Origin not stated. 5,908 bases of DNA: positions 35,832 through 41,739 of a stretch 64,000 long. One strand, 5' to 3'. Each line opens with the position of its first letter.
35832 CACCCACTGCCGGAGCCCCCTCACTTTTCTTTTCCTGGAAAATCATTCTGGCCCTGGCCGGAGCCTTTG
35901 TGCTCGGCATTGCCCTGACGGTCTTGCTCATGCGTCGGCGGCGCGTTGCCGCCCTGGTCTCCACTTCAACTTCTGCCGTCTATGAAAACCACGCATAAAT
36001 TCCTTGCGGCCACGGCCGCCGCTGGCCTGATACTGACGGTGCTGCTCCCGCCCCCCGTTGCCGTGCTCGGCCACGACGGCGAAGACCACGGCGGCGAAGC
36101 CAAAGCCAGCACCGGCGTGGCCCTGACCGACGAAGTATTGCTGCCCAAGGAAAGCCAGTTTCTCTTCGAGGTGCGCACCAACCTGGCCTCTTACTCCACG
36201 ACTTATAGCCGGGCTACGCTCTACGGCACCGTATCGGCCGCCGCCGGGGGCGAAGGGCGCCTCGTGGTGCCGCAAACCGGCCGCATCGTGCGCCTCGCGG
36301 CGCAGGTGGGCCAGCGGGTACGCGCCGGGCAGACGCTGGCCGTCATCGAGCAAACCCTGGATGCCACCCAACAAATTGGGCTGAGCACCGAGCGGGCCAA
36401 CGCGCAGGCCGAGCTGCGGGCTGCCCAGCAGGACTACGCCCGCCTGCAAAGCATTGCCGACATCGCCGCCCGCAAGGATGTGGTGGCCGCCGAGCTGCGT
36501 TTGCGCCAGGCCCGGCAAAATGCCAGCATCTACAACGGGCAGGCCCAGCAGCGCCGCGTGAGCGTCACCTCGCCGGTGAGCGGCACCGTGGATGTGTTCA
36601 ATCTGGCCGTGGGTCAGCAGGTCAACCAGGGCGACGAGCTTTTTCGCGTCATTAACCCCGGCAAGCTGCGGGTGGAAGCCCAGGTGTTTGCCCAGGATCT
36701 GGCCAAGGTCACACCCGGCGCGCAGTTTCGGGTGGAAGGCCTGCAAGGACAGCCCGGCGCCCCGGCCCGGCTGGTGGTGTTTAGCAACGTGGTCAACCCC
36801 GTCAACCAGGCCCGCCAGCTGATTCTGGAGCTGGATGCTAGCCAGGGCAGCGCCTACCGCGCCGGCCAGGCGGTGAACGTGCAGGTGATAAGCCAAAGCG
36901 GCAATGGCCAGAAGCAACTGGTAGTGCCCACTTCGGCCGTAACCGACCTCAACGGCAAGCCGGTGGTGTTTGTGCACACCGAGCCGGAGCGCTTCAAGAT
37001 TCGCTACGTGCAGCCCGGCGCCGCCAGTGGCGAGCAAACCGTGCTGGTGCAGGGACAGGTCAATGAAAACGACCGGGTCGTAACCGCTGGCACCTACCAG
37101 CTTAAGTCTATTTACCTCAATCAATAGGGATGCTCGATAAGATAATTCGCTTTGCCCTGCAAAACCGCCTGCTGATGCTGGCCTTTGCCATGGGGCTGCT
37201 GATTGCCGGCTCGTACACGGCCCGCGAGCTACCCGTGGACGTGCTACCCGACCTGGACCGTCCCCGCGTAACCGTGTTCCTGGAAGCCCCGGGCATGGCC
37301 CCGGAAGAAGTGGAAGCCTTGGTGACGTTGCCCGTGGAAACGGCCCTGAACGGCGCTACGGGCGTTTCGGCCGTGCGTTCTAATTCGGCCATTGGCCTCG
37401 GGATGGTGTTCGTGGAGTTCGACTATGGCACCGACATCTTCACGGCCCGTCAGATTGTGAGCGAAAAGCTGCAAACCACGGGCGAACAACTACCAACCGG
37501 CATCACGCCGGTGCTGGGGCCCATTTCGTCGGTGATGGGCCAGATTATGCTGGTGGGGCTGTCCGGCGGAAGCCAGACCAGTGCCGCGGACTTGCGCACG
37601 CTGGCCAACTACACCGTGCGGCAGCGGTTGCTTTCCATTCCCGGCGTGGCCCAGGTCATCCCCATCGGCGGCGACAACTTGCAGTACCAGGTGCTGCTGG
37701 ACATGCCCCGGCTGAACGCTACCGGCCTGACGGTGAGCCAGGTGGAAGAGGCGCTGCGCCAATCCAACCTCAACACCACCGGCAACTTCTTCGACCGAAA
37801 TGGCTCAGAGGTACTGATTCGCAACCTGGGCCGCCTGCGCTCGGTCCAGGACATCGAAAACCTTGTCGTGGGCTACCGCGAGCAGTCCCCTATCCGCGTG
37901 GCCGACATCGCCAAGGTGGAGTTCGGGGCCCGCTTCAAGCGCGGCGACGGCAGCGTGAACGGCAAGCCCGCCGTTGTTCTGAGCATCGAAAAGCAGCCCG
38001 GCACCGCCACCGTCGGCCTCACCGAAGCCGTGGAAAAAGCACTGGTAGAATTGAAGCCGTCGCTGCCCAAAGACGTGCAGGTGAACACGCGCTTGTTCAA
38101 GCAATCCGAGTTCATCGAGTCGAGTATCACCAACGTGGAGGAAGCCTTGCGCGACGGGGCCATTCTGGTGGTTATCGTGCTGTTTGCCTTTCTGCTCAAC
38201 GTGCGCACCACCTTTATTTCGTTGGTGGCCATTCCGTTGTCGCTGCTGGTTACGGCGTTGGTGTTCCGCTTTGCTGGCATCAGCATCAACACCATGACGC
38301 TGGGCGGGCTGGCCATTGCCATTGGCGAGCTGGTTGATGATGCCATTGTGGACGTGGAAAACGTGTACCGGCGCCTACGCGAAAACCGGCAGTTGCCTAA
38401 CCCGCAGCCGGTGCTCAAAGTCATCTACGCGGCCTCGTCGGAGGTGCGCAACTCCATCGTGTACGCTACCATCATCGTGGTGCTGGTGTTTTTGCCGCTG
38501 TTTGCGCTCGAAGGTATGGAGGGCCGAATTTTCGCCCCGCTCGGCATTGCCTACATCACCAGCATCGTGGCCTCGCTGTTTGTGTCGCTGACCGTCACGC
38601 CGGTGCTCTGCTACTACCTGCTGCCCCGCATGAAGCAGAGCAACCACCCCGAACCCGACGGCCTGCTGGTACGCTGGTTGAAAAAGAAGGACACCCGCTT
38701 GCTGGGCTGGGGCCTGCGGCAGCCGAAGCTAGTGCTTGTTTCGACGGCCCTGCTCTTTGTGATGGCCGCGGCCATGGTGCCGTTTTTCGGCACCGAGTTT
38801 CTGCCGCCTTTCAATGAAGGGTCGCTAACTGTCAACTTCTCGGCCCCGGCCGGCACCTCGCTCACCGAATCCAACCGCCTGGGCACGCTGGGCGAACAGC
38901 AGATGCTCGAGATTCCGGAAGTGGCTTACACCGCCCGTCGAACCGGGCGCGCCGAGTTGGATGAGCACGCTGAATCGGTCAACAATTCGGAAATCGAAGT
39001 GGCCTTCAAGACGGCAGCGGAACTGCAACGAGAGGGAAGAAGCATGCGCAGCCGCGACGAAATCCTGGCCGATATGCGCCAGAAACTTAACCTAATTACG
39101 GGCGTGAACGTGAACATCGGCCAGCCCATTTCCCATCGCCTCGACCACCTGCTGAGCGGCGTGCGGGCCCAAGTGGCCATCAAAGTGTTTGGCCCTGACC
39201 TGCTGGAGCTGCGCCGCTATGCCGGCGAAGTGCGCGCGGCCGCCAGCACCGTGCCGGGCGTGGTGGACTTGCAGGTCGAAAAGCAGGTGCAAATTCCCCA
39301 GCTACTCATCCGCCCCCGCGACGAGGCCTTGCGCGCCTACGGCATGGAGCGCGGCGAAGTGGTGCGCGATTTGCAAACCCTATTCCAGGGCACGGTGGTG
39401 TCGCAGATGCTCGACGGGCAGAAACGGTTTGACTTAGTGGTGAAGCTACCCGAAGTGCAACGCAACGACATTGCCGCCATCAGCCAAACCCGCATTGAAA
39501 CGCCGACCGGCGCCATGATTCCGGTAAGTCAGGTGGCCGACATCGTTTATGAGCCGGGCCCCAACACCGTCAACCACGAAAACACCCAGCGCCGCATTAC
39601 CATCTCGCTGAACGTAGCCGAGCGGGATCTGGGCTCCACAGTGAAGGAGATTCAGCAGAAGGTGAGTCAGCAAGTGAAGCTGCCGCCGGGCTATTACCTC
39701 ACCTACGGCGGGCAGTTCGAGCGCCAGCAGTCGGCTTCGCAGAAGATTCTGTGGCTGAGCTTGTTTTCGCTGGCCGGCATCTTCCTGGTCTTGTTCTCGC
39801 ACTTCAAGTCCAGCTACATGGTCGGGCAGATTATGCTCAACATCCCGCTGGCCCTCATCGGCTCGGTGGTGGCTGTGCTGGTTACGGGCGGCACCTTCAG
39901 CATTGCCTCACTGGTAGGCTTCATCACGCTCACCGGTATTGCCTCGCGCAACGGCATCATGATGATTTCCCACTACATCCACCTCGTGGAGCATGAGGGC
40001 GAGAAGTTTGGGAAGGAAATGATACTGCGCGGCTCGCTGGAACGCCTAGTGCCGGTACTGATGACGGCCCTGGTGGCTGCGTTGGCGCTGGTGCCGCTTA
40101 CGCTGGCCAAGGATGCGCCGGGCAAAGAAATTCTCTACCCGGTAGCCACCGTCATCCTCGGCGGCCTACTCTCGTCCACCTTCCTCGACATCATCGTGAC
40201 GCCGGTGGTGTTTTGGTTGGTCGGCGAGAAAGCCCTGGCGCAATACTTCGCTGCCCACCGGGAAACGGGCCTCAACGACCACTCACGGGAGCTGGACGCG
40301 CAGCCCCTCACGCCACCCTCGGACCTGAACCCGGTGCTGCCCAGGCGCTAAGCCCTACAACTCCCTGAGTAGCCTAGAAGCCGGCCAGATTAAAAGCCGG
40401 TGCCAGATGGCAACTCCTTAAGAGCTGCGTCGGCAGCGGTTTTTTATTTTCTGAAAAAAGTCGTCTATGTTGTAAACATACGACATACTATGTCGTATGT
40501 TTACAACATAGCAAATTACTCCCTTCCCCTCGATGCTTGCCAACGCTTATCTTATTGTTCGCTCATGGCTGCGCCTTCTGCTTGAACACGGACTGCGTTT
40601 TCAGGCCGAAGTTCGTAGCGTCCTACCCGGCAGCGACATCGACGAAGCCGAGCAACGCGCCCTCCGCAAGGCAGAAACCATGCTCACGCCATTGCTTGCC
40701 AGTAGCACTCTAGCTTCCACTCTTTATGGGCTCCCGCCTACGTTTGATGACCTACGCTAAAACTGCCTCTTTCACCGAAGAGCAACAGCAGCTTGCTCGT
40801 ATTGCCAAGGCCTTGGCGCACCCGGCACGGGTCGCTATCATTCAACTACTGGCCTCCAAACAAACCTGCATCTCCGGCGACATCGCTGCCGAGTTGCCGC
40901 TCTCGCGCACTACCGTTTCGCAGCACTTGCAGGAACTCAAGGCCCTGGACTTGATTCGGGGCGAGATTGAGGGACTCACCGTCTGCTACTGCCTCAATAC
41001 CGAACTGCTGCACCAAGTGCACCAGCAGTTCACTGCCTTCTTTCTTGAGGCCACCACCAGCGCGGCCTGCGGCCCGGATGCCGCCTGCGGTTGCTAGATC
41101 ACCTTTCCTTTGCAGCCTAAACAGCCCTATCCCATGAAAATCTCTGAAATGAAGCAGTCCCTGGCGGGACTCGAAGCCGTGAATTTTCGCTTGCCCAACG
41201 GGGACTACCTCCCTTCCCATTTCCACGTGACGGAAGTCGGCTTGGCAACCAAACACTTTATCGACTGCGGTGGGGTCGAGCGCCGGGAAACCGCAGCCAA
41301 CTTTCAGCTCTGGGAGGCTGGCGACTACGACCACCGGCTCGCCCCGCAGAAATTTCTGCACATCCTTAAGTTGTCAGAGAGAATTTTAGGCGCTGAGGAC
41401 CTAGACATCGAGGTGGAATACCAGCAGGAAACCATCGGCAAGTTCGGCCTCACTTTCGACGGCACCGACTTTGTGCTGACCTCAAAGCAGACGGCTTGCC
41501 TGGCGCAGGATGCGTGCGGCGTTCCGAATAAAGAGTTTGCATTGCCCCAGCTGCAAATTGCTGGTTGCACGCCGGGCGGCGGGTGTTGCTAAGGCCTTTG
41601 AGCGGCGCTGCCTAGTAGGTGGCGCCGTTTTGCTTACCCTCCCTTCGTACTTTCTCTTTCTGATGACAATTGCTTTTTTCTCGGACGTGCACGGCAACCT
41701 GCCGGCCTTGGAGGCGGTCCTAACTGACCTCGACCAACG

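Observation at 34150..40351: HME-RND efflux operon with an uncharacterised fourth gene whose N-terminal His/Asp motif recurs in the adaptor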

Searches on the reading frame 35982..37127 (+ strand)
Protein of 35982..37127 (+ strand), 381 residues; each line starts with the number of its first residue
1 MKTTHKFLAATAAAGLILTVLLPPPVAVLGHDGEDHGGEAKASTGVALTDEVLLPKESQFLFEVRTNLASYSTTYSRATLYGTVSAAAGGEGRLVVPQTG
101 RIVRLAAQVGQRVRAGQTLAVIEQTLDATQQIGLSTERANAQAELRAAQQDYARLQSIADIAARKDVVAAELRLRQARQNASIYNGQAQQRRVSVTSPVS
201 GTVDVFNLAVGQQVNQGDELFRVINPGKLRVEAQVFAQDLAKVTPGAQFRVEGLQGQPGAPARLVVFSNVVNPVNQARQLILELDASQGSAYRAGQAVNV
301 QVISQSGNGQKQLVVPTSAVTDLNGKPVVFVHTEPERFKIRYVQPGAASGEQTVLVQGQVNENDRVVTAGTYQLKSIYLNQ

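Call 3: search_protein_families(library=pfam, proteins=[window:35982-37127:+], max_evalue=1)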
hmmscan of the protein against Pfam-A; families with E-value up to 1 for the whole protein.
window:35982-37127:+ (381 aa): 8 families
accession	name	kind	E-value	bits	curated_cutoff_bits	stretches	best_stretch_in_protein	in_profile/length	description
PF13437.12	HlyD_3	-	2e-17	64.3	22.2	2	195-290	2-101/106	HlyD family secretion protein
PF16576.10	HlyD_D23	-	3e-16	59.8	30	1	82-252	10-168/214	Barrel-sandwich domain of CusB or HlyD membrane-fusion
PF13533.13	Biotin_lipoyl_2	-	7.2e-07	29.3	29.8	2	97-123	6-32/32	Biotin-lipoyl like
PF00364.28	Biotin_lipoyl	-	6.4e-06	26.3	22.1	2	96-123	5-37/73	Biotin-requiring enzyme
PF12700.13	HlyD_2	-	0.031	13.5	25.1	1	211-368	249-396/416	HlyD family secretion protein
PF01551.29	Peptidase_M23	-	0.068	13.8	28.7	0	104-130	54-80/96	Peptidase family M23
PF09891.15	DUF2118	-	0.27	11.6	20.5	0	95-122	83-110/149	Uncharacterized protein conserved in archaea (DUF2118)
PF01304.22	Gas_vesicle_C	-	0.56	10.5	21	1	2-14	6-18/33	Gas vesicles protein GVPc repeated domain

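Call 4: search_protein_families(library=ncbifam, proteins=[window:35982-37127:+], max_evalue=1)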
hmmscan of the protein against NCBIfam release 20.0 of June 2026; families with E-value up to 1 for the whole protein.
window:35982-37127:+ (381 aa): 25 families
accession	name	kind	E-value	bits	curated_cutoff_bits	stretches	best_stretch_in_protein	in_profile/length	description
TIGR01730.1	RND_mfp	subfamily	1.6e-32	112.8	94.9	1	80-375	15-314/322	efflux RND transporter periplasmic adaptor subunit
TIGR00999.1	8a0102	subfamily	8.3e-26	90.7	319.3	1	110-375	1-271/271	CzcB/NccB family metal efflux transporter periplasmic adaptor subunit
NF038010.1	ABC_adapt_DarC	equivalog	5e-10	38.6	450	1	192-371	230-405/417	darobactin export ABC transporter periplasmic adaptor subunit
TIGR00998.1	8a0101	subfamily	1.5e-09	37.3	390.8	2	139-252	156-264/334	EmrA/EmrK family multidrug efflux transporter periplasmic adaptor subunit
NF008589.1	PRK11556.1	equivalog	1e-08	34.5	391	2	81-219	76-219/392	MdtA/MuxA family multidrug efflux RND transporter periplasmic adaptor subunit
TIGR03794.1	NHLM_micro_HlyD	equivalog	5.5e-07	28.8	156.2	2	147-247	209-312/421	NHLP bacteriocin system secretion protein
TIGR01108.1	oadA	equivalog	6.7e-07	28.1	756.5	2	72-124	498-550/582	sodium-extruding oxaloacetate decarboxylase subunit alpha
TIGR01843.1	type_I_hlyD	subfamily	7.4e-07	28.5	208.65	2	136-250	216-330/422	HlyD family type I secretion periplasmic adaptor subunit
NF045680.1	DiMtlExpIhpB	equivalog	8.8e-07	28.2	450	1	195-366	140-306/326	divalent metal ion exporter adaptor subunit IhpB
NF006761.0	PRK09282.1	domain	1.4e-06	27.1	402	2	157-232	487-560/591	pyruvate carboxylase subunit B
NF008814.0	PRK11854.1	equivalog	3.6e-05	22.4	722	1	97-235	49-190/637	pyruvate dehydrogenase complex dihydrolipoyllysine-residue acetyltransferase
NF007785.0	PRK10476.1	equivalog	5.8e-05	22.1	376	1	138-251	161-267/347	multidrug transporter subunit MdtN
NF010643.0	PRK14040.1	subfamily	0.00018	20.1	892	2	161-239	495-570/595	oxaloacetate decarboxylase subunit alpha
NF004173.0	PRK05641.1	equivalog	0.00032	21.3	199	1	79-124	72-117/153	putative acetyl-CoA carboxylase biotin carboxyl carrier protein subunit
NF009554.0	PRK12999.1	equivalog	0.00076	17.4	965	1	175-243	1060-1125/1147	pyruvate carboxylase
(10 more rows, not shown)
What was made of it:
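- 35982..37127 (+): RND periplasmic adaptor (MFP), 381 aa. TIGR01730, 112.8 bits against a cut-off of 94.9 (call 4).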

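Call 70: search_solved_structures(query=window:35982-37124:+, max_evalue=0.001)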
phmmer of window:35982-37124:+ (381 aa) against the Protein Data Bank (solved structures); distinct sequences matched with E-value up to 0.001: 4.
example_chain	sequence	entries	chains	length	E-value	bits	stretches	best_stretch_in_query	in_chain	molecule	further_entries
3lnn_A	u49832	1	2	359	4.5e-10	42.8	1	53-368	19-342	Membrane fusion protein (MFP) heavy metal cation efflux ZneB (CzcB-like)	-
4l8j_A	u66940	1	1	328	1.2e-08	38.1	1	93-374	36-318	Putative efflux transporter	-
4dk1_A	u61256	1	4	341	3.8e-08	36.4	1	98-248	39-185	Putative MacA, Multidrug resistance protein mexA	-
4dk0_A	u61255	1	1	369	0.00021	24.1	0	99-248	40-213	Putative MacA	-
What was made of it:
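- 35982..37127 (+): Nearest solved structure is ZneB 3lnn, E 4.5e-10 (call 70).
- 36072..36113 (+): Adaptor His/Asp/Glu arm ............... It lies about 25 residues before the KESQFLF strand that begins the aligned adaptor body. The ZneB alignment starts at residue 53 (call 70).
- On RND periplasmic adaptors (TIGR01730): ZneB is the nearest solved sequence (call 70).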

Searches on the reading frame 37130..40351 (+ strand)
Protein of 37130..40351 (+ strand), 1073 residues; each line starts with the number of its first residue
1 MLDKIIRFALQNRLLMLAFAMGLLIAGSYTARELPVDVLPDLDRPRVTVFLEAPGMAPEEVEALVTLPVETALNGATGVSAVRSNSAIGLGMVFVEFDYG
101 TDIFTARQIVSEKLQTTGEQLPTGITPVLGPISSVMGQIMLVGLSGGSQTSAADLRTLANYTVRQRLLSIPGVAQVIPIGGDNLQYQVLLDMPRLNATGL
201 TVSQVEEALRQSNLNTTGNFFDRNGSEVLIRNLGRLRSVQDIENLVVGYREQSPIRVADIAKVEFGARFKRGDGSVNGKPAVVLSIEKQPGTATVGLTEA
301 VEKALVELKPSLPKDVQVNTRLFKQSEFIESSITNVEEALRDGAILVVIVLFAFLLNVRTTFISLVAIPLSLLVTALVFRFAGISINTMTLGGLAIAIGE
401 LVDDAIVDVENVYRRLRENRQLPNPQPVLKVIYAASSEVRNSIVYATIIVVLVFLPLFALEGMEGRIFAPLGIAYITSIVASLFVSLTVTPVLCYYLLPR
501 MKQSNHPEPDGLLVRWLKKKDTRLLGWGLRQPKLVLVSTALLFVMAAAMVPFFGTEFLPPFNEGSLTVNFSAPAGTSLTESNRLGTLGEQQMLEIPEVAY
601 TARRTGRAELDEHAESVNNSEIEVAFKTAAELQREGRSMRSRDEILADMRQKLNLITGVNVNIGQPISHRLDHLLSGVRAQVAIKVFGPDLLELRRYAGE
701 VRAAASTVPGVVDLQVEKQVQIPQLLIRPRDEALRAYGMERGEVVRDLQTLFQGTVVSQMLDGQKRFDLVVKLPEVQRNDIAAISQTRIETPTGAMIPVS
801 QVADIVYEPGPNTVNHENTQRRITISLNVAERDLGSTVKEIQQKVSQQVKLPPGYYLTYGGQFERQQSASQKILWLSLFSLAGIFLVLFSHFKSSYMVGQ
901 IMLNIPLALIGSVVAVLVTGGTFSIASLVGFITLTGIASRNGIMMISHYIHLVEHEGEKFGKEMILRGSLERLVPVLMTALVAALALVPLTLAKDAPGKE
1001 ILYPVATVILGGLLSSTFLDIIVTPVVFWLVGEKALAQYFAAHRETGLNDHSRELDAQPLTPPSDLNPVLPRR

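Call 3: search_protein_families(library=pfam, proteins=[window:37130-40351:+], max_evalue=1)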
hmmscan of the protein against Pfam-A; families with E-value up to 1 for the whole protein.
window:37130-40351:+ (1073 aa): 4 families
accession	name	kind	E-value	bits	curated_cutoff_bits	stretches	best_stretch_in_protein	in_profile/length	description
PF00873.25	ACR_tran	-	6.5e-272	905.2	28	1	5-1031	1-1020/1021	AcrB/AcrD/AcrF family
PF02355.23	SecD_SecF_C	-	5.6e-06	26.3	20.5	2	344-489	40-182/189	Protein export membrane protein SecD/SecF, C-terminal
PF03176.21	MMPL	-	0.0049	16.3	20.5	2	300-500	109-305/333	MMPL family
PF01617.23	Surface_Ag_2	-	0.25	11.2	22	1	390-448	67-125/247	Surface antigen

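Call 4: search_protein_families(library=ncbifam, proteins=[window:37130-40351:+], max_evalue=1)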
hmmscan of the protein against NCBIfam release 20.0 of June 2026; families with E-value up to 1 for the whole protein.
window:37130-40351:+ (1073 aa): 18 families
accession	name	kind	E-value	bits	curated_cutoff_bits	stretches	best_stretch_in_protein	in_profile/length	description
TIGR00914.1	2A0601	subfamily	5.1e-244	812.5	701.45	1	1-1034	1-1038/1051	CusA/CzcA family heavy metal efflux RND transporter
NF033617.1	RND_permease_2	subfamily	6.4e-161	537.5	1250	1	19-1031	14-1007/1009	multidrug efflux RND transporter permease subunit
NF000282.2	RND_permease_1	subfamily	3.6e-130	435.7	1250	1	19-1031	14-1027/1029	multidrug efflux RND transporter permease subunit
NF007798.0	PRK10503.1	equivalog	4.1e-111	372.3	1584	1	14-1036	25-1027/1040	MdtB/MuxB family multidrug efflux RND transporter permease subunit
TIGR00915.1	2A0602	subfamily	3.7e-110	369.4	940.35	1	17-1036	13-1032/1050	efflux RND transporter permease subunit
NF007905.0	PRK10614.1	equivalog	1.5e-108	363.9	1774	1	19-1031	17-1008/1025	multidrug efflux RND transporter permease subunit MdtC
NF007131.0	PRK09577.1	equivalog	6.1e-87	292.4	1768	1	7-1033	3-1024/1045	multidrug efflux RND transporter permease subunit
NF007133.0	PRK09579.1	equivalog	1.6e-81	274.3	1763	1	18-1038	16-1009/1017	multidrug efflux RND transporter permease subunit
NF007842.1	PRK10555.1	equivalog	8.9e-78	262.2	1854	2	14-583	10-588/1036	multidrug efflux RND transporter permease AcrD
NF000037.1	RND_perm_OqxB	exception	1.9e-70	237.8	2200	2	7-499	5-500/1050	multidrug efflux RND transporter permease subunit OqxB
NF011706.2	PRK15127.1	equivalog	3e-69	234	2150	2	14-575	10-581/1049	multidrug efflux RND transporter permease subunit AcrB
TIGR00916.1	2A0604s01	subfamily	1.3e-07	31.4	148.6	2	314-483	68-227/231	SecD/SecF family protein translocase subunit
TIGR00966.2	transloc_SecF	equivalog_domain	1.3e-05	24.9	160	1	344-491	133-273/279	protein translocase subunit SecF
TIGR03480.1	HpnN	hypoth_equivalog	1.8e-05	22.9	751.85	2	297-552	230-468/862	hopanoid biosynthesis associated RND transporter like protein HpnN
TIGR00921.1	2A067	subfamily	0.00016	19.9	351.9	1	343-493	590-730/733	hydrophobe/amphiphile efflux-3 (HAE3) family transporter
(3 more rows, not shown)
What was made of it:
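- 37130..40351 (+): HME-RND pump, NieA-like class. TIGR00914, 812.5 bits against a cut-off of 701.45 (call 4).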

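Call 71: search_solved_structures(query=window:37130-40348:+, max_evalue=1e-50)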
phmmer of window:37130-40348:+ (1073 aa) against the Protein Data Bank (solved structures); distinct sequences matched with E-value up to 1e-50: 80 (the best 60 are shown).
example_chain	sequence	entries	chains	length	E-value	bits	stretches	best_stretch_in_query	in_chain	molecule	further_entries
3t51_A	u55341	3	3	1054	8.6e-140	470.9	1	1-1030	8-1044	Cation efflux system protein CusA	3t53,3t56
3k07_A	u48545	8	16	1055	8.7e-140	470.9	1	1-1030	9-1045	Cation efflux system protein cusA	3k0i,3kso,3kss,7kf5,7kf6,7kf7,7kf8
3ne5_A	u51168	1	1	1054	1.8e-139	469.8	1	3-1030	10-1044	Cation efflux system protein cusA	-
4dop_A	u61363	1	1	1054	6.3e-139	468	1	1-1030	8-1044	Cation efflux system protein CusA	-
4dnr_A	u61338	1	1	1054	7.1e-139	467.8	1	1-1030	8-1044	Cation efflux system protein CusA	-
4dnt_A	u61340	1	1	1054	1.3e-138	467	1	1-1030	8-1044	Cation efflux system protein CusA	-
4k0e_A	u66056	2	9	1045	1.5e-133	450.2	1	2-1038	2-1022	Heavy metal cation tricomponent efflux pump ZneA(CzcA-like)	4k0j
9lyq_B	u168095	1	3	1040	7.1e-92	312.3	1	19-1045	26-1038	Multidrug resistance protein MdtB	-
9j3d_J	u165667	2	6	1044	5.5e-81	276.2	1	20-1030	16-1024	Efflux pump membrane transporter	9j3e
7b8p_A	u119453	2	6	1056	8.4e-80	272.3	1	8-1031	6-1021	Efflux pump membrane transporter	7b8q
6ows_A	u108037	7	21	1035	9.9e-80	272.1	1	10-1031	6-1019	Efflux pump membrane transporter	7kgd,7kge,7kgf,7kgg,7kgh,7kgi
22xk_B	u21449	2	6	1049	3.7e-76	260.2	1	8-1031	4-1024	MexBYB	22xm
8z1u_A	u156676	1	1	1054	1.2e-73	251.9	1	7-1033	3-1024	Efflux pump membrane transporter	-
9e9f_B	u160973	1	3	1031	3.2e-73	250.5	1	7-1033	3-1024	Efflux pump membrane transporter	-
9qps_A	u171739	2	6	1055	2.7e-72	247.5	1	18-583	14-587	Multidrug resistance protein MdtF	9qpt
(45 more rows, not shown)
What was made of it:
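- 37130..40351 (+): About equally distant from CusA (471 bits) and ZneA (450 bits) (call 71).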

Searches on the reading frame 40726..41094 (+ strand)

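Call 85: search_protein_families(library=pfam, proteins=[window:40726-41094:+], max_evalue=0.01)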
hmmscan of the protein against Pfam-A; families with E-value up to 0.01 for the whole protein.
window:40726-41094:+ (123 aa): 8 families
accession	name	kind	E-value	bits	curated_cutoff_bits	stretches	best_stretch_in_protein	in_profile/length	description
PF12840.13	HTH_20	-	3.6e-11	43.3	27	1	30-79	1-50/51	Helix-turn-helix domain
PF01022.26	HTH_5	-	1.7e-09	37.8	22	1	32-77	1-45/47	Bacterial regulatory protein, arsR family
PF12802.13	MarR_2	-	2.7e-05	24.7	27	1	37-78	9-51/61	MarR family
PF08279.18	HTH_11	-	5.7e-05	23.3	25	1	38-74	5-42/55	HTH domain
PF13545.12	HTH_Crp_2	-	0.00072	19.9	27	1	51-80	26-54/70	Crp-like helix-turn-helix domain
PF09339.16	HTH_IclR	-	0.0012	19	22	1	37-78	7-49/52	IclR helix-turn-helix domain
PF13412.12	HTH_24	-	0.0018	18.2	21.9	1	37-78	7-48/48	Winged helix-turn-helix DNA-binding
PF25213.1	HVO_A0261_N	-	0.0062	16.8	35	1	26-80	4-57/86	HVO_A0261 N-terminal domain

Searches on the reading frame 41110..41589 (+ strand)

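Call 85: search_protein_families(library=pfam, proteins=[window:41110-41589:+], max_evalue=0.01)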
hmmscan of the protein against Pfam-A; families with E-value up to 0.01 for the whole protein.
window:41110-41589:+ (160 aa): 1 family
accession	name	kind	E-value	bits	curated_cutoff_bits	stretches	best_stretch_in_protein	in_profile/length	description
PF20001.5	DUF6428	-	8.7e-59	198.2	28.7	1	11-160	1-155/155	Family of unknown function (DUF6428)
